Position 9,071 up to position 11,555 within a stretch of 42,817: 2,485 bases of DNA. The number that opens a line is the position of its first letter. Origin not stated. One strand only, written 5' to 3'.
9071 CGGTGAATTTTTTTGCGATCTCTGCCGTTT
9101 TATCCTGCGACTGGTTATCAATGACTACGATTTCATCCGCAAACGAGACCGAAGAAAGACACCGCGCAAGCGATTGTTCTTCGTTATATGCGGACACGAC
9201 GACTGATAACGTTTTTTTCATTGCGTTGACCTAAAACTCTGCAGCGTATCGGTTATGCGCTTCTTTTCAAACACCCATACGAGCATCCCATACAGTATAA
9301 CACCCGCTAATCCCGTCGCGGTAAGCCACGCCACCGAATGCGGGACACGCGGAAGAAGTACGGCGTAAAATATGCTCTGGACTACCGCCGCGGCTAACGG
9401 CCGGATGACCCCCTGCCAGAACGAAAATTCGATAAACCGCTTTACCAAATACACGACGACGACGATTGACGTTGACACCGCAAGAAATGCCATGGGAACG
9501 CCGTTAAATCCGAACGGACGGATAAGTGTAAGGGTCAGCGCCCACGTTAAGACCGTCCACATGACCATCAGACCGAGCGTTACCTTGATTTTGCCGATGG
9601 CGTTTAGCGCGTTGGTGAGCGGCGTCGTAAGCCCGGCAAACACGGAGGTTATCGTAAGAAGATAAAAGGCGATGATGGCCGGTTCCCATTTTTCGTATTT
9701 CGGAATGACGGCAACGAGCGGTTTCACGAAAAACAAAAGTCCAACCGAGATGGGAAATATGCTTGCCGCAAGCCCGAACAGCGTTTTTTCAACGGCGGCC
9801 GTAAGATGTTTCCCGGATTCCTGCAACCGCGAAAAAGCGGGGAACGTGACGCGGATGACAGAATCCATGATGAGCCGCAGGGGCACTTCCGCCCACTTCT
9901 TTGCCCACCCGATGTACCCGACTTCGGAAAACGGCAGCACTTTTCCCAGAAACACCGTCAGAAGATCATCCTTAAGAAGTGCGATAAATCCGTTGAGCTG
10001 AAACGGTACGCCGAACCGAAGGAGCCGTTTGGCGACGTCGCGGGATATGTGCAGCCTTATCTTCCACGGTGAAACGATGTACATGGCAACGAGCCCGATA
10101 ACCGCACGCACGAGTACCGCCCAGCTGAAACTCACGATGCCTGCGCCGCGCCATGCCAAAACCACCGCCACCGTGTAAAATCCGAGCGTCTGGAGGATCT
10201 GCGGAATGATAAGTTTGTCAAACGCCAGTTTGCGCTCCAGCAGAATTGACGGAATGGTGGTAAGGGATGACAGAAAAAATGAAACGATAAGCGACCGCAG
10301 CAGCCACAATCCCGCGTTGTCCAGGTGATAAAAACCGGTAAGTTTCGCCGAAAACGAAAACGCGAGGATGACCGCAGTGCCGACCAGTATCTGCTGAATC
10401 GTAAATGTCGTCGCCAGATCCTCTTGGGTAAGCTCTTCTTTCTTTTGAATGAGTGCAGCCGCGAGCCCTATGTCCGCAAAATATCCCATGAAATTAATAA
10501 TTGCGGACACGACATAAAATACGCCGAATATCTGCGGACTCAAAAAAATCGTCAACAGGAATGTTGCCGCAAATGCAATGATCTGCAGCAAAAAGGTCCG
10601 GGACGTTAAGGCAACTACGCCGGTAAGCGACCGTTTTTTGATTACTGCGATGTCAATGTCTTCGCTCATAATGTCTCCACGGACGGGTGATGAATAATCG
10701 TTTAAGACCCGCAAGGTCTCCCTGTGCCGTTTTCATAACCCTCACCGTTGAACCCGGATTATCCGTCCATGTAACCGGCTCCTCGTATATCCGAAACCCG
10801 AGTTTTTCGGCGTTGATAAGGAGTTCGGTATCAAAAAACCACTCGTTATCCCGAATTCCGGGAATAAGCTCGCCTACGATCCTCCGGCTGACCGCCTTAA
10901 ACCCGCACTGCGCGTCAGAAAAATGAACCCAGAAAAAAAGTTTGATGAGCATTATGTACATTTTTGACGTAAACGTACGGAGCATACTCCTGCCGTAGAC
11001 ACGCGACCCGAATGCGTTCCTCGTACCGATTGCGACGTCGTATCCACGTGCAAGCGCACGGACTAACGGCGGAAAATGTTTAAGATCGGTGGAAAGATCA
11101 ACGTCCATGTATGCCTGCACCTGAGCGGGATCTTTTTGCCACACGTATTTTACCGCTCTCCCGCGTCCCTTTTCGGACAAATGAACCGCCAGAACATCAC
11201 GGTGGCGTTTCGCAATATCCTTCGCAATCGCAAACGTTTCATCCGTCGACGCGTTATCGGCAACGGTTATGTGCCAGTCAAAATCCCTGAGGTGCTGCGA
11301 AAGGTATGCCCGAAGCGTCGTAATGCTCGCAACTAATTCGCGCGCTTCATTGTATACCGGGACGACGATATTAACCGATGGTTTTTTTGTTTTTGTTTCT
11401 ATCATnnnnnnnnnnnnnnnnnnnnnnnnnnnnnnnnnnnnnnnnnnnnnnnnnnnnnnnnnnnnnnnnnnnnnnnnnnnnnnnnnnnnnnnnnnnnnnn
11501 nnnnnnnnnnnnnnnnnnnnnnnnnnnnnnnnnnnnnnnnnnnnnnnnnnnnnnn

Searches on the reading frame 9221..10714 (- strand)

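Call 79: search_protein_families(library=pfam, proteins=[window:9221-10714:-], max_evalue=0.00001)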
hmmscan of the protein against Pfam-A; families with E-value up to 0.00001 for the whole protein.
window:9221-10714:- (498 aa): 2 families
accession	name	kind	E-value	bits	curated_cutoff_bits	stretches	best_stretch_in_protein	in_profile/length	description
PF13440.11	Polysacc_synt_3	-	1.9e-50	172.2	23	1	54-345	2-290/293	Polysaccharide biosynthesis protein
PF01943.22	Polysacc_synt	-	2.2e-20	73.7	28.2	1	30-298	2-274/274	Polysaccharide biosynthesis protein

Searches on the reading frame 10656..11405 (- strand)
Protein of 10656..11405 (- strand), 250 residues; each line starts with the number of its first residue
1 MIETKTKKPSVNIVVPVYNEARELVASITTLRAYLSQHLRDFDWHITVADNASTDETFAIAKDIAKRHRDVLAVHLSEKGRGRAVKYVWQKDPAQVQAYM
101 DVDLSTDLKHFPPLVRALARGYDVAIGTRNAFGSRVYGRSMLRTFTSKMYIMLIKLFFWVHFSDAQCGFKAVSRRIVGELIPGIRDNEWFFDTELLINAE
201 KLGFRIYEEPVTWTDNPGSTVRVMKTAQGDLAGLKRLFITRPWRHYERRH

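Call 79: search_protein_families(library=pfam, proteins=[window:10656-11405:-], max_evalue=0.00001)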
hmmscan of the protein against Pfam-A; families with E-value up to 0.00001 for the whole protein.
window:10656-11405:- (250 aa): 1 family
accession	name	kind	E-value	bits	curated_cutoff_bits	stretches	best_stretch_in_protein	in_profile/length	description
PF00535.33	Glycos_transf_2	-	8.9e-19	68.5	23.3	1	13-179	2-166/168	Glycosyl transferase family 2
